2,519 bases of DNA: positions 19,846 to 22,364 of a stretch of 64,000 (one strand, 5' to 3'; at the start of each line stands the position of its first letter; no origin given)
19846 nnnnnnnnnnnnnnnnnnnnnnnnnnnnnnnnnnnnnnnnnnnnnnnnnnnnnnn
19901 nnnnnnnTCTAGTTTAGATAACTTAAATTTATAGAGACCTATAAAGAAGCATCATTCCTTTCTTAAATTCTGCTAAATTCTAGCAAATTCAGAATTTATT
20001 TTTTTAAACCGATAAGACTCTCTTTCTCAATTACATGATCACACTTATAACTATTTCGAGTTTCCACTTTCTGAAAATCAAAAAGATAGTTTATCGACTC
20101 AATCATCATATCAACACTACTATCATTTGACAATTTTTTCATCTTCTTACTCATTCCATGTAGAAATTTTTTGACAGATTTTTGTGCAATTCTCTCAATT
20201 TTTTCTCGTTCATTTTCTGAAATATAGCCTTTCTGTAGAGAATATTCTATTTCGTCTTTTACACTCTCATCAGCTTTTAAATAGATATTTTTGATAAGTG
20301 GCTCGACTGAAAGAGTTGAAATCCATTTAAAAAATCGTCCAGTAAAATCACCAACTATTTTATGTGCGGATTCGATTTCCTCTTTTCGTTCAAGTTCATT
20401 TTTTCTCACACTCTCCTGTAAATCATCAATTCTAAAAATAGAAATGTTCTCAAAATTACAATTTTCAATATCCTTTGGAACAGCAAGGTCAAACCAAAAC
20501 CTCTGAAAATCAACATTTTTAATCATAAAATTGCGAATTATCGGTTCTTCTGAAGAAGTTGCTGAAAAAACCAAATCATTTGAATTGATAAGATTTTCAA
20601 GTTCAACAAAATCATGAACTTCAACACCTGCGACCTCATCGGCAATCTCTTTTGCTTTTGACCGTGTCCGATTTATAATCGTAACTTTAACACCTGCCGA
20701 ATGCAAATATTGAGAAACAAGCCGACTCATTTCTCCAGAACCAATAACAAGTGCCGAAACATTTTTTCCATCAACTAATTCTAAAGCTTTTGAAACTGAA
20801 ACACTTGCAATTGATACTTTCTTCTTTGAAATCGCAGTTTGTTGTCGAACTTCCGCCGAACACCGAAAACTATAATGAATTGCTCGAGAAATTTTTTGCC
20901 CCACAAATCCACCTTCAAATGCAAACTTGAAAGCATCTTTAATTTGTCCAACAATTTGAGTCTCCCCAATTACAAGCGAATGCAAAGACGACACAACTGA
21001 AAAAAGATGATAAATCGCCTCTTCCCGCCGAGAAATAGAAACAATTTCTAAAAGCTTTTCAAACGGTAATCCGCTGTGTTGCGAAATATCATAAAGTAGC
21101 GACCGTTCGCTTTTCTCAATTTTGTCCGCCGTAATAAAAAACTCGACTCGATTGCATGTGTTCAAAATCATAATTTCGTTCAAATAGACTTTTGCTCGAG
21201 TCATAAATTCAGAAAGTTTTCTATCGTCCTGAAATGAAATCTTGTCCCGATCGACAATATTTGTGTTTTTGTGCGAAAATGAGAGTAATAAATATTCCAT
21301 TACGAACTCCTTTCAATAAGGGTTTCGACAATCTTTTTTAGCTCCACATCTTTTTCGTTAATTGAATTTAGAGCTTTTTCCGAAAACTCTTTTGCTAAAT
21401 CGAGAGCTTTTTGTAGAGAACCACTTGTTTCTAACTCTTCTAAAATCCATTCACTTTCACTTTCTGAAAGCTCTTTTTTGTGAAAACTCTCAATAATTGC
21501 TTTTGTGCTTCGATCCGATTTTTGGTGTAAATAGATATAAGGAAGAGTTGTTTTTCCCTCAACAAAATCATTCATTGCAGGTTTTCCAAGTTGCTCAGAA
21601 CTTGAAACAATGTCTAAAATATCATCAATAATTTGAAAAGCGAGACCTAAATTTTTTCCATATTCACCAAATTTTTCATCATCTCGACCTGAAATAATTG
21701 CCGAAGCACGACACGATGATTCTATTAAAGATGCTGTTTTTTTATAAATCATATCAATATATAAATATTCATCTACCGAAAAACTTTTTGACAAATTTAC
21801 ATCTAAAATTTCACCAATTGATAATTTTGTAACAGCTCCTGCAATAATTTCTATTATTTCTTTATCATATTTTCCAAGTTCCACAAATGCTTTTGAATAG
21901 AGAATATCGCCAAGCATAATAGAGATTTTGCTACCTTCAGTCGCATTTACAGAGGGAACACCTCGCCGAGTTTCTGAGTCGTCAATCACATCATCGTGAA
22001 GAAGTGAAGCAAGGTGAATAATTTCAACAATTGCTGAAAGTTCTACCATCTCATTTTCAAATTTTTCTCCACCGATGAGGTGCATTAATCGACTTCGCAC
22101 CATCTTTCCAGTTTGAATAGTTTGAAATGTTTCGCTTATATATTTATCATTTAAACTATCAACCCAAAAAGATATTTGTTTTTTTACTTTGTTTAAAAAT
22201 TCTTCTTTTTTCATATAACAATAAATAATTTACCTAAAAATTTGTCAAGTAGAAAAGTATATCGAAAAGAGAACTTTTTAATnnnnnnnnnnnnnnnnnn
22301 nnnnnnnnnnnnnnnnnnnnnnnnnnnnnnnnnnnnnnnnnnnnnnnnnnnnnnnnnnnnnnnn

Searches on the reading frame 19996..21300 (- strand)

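Call 63: search_protein_families(library=pfam, proteins=[window:19996-21300:-], max_evalue=0.00001)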
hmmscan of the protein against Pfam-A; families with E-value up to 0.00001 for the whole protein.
window:19996-21300:- (434 aa): 3 families
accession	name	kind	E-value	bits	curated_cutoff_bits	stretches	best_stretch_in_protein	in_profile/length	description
PF05201.20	GlutR_N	-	8.8e-37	126.6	27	1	7-155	2-151/151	Glutamyl-tRNAGlu reductase, N-terminal domain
PF01488.26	Shikimate_DH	-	7.8e-33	113.9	24.3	1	179-296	11-137/138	Shikimate / quinate 5-dehydrogenase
PF00745.25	GlutR_dimer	-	7.5e-19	68.3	22.9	1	312-408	2-98/99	Glutamyl-tRNAGlu reductase, dimerisation domain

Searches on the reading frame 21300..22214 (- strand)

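Call 63: search_protein_families(library=pfam, proteins=[window:21300-22214:-], max_evalue=0.00001)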
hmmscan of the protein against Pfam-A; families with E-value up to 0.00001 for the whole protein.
window:21300-22214:- (304 aa): 1 family
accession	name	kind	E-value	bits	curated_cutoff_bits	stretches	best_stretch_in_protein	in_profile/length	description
PF00348.22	polyprenyl_synt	-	1.3e-61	208.4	27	1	27-259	5-249/251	Polyprenyl synthetase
